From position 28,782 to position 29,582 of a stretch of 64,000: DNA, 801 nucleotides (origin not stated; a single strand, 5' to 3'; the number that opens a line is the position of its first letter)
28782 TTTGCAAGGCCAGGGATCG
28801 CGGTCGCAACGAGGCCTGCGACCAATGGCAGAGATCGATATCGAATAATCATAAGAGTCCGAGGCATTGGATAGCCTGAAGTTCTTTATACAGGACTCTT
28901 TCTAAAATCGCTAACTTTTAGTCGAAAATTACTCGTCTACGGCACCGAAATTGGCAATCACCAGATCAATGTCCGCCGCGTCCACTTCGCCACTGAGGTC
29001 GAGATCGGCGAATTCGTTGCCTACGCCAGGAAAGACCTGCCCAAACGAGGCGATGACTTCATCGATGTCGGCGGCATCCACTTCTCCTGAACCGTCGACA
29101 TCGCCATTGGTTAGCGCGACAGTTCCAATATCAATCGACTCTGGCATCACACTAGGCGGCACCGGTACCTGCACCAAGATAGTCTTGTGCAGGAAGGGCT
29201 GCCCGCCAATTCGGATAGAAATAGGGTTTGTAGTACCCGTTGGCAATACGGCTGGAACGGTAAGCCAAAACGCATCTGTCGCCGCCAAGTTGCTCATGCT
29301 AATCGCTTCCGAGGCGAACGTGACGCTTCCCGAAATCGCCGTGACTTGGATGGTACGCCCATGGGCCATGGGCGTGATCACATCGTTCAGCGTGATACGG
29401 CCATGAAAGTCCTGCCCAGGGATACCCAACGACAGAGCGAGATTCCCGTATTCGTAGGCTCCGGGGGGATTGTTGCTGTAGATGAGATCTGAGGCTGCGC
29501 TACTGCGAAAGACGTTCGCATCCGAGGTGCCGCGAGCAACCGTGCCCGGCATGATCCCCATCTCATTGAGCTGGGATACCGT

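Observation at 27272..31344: Family of secreted proteins sharing a conserved C-terminal cassette ending in a tandem dockerin-type Ca-binding repeat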

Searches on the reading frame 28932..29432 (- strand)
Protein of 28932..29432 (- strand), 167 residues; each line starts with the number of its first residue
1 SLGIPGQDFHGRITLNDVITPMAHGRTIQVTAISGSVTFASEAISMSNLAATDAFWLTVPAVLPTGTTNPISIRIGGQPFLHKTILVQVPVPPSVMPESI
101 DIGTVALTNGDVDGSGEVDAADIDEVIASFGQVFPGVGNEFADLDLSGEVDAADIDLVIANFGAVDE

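Call 15: search_protein_families(library=pfam, alignment_id=A2, max_evalue=1)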
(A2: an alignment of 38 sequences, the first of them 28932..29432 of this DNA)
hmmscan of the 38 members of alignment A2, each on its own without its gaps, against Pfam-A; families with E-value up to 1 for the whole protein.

A. member 1, window:28932-29432:- (167 aa): 2 families
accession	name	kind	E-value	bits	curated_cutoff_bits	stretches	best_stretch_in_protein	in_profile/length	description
PF00404.24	Dockerin_1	-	2.9e-07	31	22.9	1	110-161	2-55/57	Dockerin type I domain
PF13405.12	EF-hand_6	-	0.38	11.1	25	0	111-131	10-30/30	EF-hand domain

B. families by the number of members that match (of 38 scanned): 23 families
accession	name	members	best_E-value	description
PF00404.24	Dockerin_1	37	1.3e-08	Dockerin type I domain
PF13405.12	EF-hand_6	11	0.0074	EF-hand domain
PF00036.39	EF-hand_1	6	0.013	EF hand domain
PF13620.12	CarboxypepD_reg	5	3.5e-05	Carboxypeptidase regulatory-like domain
PF19026.7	UBA_HYPK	5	0.0024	HYPK UBA domain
PF13499.12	EF-hand_7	4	0.024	EF-hand domain pair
PF10988.14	DUF2807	3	0.0064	Putative auto-transporter adhesin, head GIN domain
PF21915.3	Sputnik_MCP_1st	1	7.4e-05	Sputnik virophage major capsid protein 1st domain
PF16640.11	Big_3_5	1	0.0036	Bacterial Ig-like domain (group 3)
PF07690.21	MFS_1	1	0.037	Major Facilitator Superfamily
PF00041.27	fn3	1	0.042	Fibronectin type III domain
PF08884.16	Flagellin_D3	1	0.054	Flagellin D3 domain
PF09071.16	Alpha-amyl_C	1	0.064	Alpha-amylase, C terminal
PF21602.3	GldM_3rd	1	0.088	GldM third domain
PF12465.13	Pr_beta_C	1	0.14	Proteasome beta subunits C terminal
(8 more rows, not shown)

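Call 19: predict_structure(alignment_id=A2)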
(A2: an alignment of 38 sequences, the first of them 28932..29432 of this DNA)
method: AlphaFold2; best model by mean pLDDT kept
length: 167 residues; sequences in the alignment: 38
mean_pLDDT: 94.6   pTM: 0.87
mean pLDDT of the five models: 94.6, 94.4, 94.3, 93.9, 93.5
residues with pLDDT >= 90: 150; 70-90: 13; 50-70: 4; < 50: 0
segments of 3 or more residues with pLDDT < 50: none
pLDDT, mean of each block of 10 residues (from residue 1): 82 97 96 96 93 96 92 98 96 80 98 98 98 96 98 98 97
secondary structure, 60 per line:
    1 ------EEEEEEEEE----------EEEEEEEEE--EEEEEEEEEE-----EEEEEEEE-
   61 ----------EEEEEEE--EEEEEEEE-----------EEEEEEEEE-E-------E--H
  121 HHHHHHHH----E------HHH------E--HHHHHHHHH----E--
elements in order: E7-15 E26-34 E37-46 E52-59 E71-77 E80-87 E99-107 H120-128 H152-160

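Call 22: fold_search(model_id=the predicted structure, library=pdb)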
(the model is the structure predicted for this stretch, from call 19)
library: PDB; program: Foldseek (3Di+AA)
matches with E <= 10: 1630; with E <= 0.001: 12
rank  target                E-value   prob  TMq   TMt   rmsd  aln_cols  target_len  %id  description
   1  5g5d_B                1.3e-09  1.00  0.68  0.72   3.9       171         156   18  Crystal Structure of the CohScaC2-XDocCipA type II complex from Clostridium thermocellum (released 2017-04-05)
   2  4u3s_B                3.2e-09  1.00  0.65  0.69   4.9       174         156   19  Crystal structure of Coh3ScaB-XDoc_M1ScaA complex: A N-terminal interface mutant of type II Cohesin-X-Dockerin complex (released 2015-07-29)
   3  2b59_B                5.2e-09  1.00  0.67  0.71   3.9       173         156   17  The type II cohesin dockerin complex (released 2005-10-11)
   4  4wi0_B                9.0e-09  1.00  0.67  0.71   3.9       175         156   18  Crystal structure of Coh3ScaB-XDoc_M2ScaA complex: A C-terminal interface mutant of type II Cohesin-X-Dockerin complex (released 2015-10-07)
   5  4fl4_C                1.5e-08  1.00  0.70  0.40   3.9       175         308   19  Scaffoldin conformation and dynamics revealed by a ternary complex from the Clostridium thermocellum cellulosome (released 2012-06-27)
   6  5k39_B                2.9e-08  1.00  0.65  0.70   3.9       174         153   18  THE TYPE II COHESIN DOCKERIN COMPLEX FROM CLOSTRIDIUM THERMOCELLUM (released 2017-03-29)
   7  5m0y_B                3.5e-08  1.00  0.66  0.70   3.7       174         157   16  Crystal Structure of the CohScaA-XDocCipB type II complex from Clostridium thermocellum at 1.5Angstrom resolution (released 2017-09-06)
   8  3kcp_A                6.8e-08  1.00  0.69  0.40   3.9       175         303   18  Crystal structure of interacting Clostridium thermocellum multimodular components (released 2010-02-09)
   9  4fl4_I                1.6e-07  1.00  0.70  0.40   3.0       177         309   19  Scaffoldin conformation and dynamics revealed by a ternary complex from the Clostridium thermocellum cellulosome (released 2012-06-27)
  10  4fl4_L                2.2e-07  1.00  0.69  0.40   3.6       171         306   18  Scaffoldin conformation and dynamics revealed by a ternary complex from the Clostridium thermocellum cellulosome (released 2012-06-27)
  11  5wec_A                3.5e-04  1.00  0.37  0.49   5.4       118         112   14  Structure of an alternative pilotin from the type II secretion system of Vibrio cholerae (released 2018-07-11)
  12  5ek8                  8.3e-04  0.99  0.34  0.10   8.6       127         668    9  Crystal structure of a 9R-lipoxygenase from Cyanothece PCC8801 at 2.7 Angstroms (released 2015-12-23)
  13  9h68_A                3.9e-03  0.72  0.23  0.12  13.4       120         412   14  Crystal Structure of the spore gernation lytic transglycosylase SleC from Clostridioides difficile in its zymogenic fo (released 2025-02-12)
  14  9h68_B                5.3e-03  0.85  0.28  0.14  13.7       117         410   12  Crystal Structure of the spore gernation lytic transglycosylase SleC from Clostridioides difficile in its zymogenic fo (released 2025-02-12)
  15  9h68_C                5.3e-03  0.82  0.27  0.14   7.4       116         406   14  Crystal Structure of the spore gernation lytic transglycosylase SleC from Clostridioides difficile in its zymogenic fo (released 2025-02-12)
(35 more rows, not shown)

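Call 30: find_related_loci(query=A2, collection=genome_contigs, flank=10000)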
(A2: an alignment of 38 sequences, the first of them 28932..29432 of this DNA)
Query A2 (167 aa) in genome_contigs; peptide patterns used: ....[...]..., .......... (x = any residue, [..] = any of these).
563 stretches matched a pattern (row limit reached: there are more); 145 encode a relative of the query (tblastn E <= 1e-3); the best 80 are kept; 69 distinct loci.
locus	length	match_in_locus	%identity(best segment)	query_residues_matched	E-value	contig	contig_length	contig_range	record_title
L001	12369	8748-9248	66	1-167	9e-70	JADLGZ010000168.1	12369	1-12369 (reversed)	MAG: Fimbriimonadaceae bacterium isolate SJ46 c_000000777923, whole genome shotgun sequence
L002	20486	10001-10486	54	2-167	2e-50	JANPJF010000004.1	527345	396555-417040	MAG: Chthonomonas sp. isolate VAR_61_metabat_446 VAR_61_k141_1739830, whole genome shotgun sequence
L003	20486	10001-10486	57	2-167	6e-48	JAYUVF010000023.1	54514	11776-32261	MAG: Chthonomonas sp. isolate GL124_DN_metabat_50_sub GL124_DN_metabat_50_sub_22, whole genome shotgun sequence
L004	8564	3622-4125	43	1-167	1e-30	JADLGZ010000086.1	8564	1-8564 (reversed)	MAG: Fimbriimonadaceae bacterium isolate SJ46 c_000000279636, whole genome shotgun sequence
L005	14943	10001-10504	43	1-167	2e-29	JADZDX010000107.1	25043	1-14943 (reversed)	MAG: Fimbriimonadaceae bacterium isolate SJ800 c_000001649942, whole genome shotgun sequence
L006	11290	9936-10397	43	2-167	3e-29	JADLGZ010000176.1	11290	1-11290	MAG: Fimbriimonadaceae bacterium isolate SJ46 c_000000810549, whole genome shotgun sequence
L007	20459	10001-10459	42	4-167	1e-28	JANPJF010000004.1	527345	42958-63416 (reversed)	MAG: Chthonomonas sp. isolate VAR_61_metabat_446 VAR_61_k141_1739830, whole genome shotgun sequence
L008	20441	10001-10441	43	5-167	2e-28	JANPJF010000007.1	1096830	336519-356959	MAG: Chthonomonas sp. isolate VAR_61_metabat_446 VAR_61_k141_3778007, whole genome shotgun sequence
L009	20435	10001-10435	42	7-167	7e-28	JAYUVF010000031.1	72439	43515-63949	MAG: Chthonomonas sp. isolate GL124_DN_metabat_50_sub GL124_DN_metabat_50_sub_30, whole genome shotgun sequence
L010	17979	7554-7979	42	10-167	1e-27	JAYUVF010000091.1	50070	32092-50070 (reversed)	MAG: Chthonomonas sp. isolate GL124_DN_metabat_50_sub GL124_DN_metabat_50_sub_90, whole genome shotgun sequence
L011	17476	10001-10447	40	3-167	4e-27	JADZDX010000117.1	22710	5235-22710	MAG: Fimbriimonadaceae bacterium isolate SJ800 c_000001904258, whole genome shotgun sequence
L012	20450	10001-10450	41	2-167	3e-27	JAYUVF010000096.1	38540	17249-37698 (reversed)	MAG: Chthonomonas sp. isolate GL124_DN_metabat_50_sub GL124_DN_metabat_50_sub_95, whole genome shotgun sequence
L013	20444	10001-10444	40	4-167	3e-26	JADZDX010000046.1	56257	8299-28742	MAG: Fimbriimonadaceae bacterium isolate SJ800 c_000000529982, whole genome shotgun sequence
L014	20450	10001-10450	40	4-167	4e-26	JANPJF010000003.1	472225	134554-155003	MAG: Chthonomonas sp. isolate VAR_61_metabat_446 VAR_61_k141_3397714, whole genome shotgun sequence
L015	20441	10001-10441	41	5-167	7e-26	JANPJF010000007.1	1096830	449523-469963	MAG: Chthonomonas sp. isolate VAR_61_metabat_446 VAR_61_k141_3778007, whole genome shotgun sequence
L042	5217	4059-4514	35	1-167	4e-21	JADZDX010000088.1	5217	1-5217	MAG: Fimbriimonadaceae bacterium isolate SJ800 c_000001307922, whole genome shotgun sequence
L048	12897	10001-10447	36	4-167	4e-20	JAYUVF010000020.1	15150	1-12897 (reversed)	MAG: Chthonomonas sp. isolate GL124_DN_metabat_50_sub GL124_DN_metabat_50_sub_19, whole genome shotgun sequence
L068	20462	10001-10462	35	4-167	1e-17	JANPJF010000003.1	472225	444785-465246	MAG: Chthonomonas sp. isolate VAR_61_metabat_446 VAR_61_k141_3397714, whole genome shotgun sequence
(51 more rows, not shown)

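Call 53: search_solved_structures(query=A2, max_evalue=1, show_alignments=2)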
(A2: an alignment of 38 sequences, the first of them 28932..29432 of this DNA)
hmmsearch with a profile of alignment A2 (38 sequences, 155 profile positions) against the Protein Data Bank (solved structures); distinct sequences matched with E-value up to 1: 14.
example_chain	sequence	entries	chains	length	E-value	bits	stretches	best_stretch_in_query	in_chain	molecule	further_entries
2b59_B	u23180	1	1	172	8.9e-07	32.5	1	31-153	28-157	Cellulosomal scaffolding protein A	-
5k39_B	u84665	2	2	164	1.6e-06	31.7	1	28-151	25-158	Dockerin module from a protein of unknown function | Ig domain protein group 2 domain protein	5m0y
3kcp_A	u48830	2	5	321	3.2e-06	30.7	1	38-153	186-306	Cellulosomal-scaffolding protein A | Cellulosome anchoring protein cohesin region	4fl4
4wi0_B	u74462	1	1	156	9.7e-06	29.1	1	29-153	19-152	Cellulosomal scaffoldin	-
4u3s_B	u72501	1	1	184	1.1e-05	28.9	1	25-153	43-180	Cellulosomal scaffoldin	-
5g5d_B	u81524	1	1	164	1.9e-05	28.2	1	31-153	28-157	CELLULOSOMAL-SCAFFOLDING PROTEIN A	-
2y3n_B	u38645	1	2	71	0.026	18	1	97-153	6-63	CELLULOSOMAL FAMILY-48 PROCESSIVE GLYCOSIDE HYDROLASE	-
9y6s_5s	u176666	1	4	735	0.04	17.4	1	93-142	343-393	EF-hand domain-containing protein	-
1je6_A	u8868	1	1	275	0.079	16.4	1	15-100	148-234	MHC class I chain-related protein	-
2wy3_A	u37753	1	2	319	0.12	15.8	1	15-100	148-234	MHC CLASS I POLYPEPTIDE-RELATED SEQUENCE B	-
8ajy_B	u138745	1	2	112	0.29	14.6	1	96-143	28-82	Dockerin from ScaH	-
2vn5_B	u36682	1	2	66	0.44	14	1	95-145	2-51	ENDOGLUCANASE A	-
2rrt_A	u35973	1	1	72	0.55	13.7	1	99-142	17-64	Calmodulin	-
2vn6_B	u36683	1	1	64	0.77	13.2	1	95-145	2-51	ENDOGLUCANASE A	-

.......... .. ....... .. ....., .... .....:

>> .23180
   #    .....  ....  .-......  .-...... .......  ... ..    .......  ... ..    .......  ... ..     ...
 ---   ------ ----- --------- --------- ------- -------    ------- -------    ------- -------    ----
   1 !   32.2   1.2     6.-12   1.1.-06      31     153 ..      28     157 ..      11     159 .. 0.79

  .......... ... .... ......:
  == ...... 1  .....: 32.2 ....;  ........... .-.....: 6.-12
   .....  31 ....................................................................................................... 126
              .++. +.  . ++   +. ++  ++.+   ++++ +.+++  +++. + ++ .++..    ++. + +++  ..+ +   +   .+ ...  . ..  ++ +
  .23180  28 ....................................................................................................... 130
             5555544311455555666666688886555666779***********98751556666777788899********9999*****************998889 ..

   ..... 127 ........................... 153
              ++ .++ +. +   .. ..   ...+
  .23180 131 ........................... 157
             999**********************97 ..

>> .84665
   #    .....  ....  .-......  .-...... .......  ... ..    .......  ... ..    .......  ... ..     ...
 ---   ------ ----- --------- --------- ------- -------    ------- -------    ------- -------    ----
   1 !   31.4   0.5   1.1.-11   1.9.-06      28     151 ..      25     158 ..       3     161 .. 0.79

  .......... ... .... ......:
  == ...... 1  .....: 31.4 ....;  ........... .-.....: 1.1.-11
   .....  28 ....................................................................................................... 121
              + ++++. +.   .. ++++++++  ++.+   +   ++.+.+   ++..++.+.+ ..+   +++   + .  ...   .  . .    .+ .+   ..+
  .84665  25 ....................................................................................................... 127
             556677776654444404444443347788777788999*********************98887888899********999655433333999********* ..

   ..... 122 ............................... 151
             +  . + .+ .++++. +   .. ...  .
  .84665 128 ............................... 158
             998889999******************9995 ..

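Call 60: search_protein_families(library=pfam, proteins=[L003:16664-19735:-], max_evalue=0.05)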
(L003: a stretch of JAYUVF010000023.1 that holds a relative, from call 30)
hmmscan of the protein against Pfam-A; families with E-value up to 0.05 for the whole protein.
L003:16664-19735:- (1023 aa): 9 families
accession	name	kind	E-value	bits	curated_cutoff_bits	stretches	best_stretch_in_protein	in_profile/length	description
PF17210.9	SdrD_B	-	1e-10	42.2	29.7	1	37-89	8-62/112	SdrD B-like domain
PF13620.12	CarboxypepD_reg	-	7.9e-10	39.4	32.3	2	896-963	17-81/82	Carboxypeptidase regulatory-like domain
PF13715.12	CarbopepD_reg_2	-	7.3e-06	26.4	32.2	1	51-89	12-48/88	CarboxypepD_reg-like domain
PF00404.24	Dockerin_1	-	9.3e-06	26.2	22.9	1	966-1013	2-51/57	Dockerin type I domain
PF00775.27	Dioxygenase_C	-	0.0033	17.4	27.3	0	66-90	75-99/182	Dioxygenase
PF17802.7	SpaA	-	0.0046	17.5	23.1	0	66-89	33-56/91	Prealbumin-like fold domain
PF17957.7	Big_7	-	0.015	16.3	24.1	0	41-89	21-68/70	Bacterial Ig domain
PF07495.19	Y_Y_Y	-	0.015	15.6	26.6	0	917-939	25-47/65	Y_Y_Y domain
PF14686.12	fn3_3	-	0.034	14.4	24.4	0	71-89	31-49/75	Polysaccharide lyase family 4, domain II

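Call 77: search_protein_families(library=pfam, proteins=[L068:9338-10465:+, L048:9422-10450:+, L042:3534-4520:+], max_evalue=10)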
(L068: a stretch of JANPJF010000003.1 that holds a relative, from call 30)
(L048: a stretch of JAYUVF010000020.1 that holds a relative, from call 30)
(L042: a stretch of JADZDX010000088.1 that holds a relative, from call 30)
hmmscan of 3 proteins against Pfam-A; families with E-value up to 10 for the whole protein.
L068:9338-10465:+ (375 aa): 1 family
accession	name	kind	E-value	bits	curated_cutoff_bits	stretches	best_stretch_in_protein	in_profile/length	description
PF00404.24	Dockerin_1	-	1.1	10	22.9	1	295-331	19-50/57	Dockerin type I domain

L048:9422-10450:+ (342 aa): 2 families
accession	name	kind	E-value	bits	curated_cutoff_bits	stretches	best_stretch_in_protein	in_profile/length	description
PF13944.12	Calycin_like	-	0.047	14.4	30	1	270-334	36-104/124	Calycin-like beta-barrel domain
PF00404.24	Dockerin_1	-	1.4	9.7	22.9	1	271-306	23-53/57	Dockerin type I domain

L042:3534-4520:+ (328 aa): 1 family
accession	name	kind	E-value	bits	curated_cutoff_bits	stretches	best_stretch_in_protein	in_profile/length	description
PF00404.24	Dockerin_1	-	0.091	13.4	22.9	2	274-321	2-55/57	Dockerin type I domain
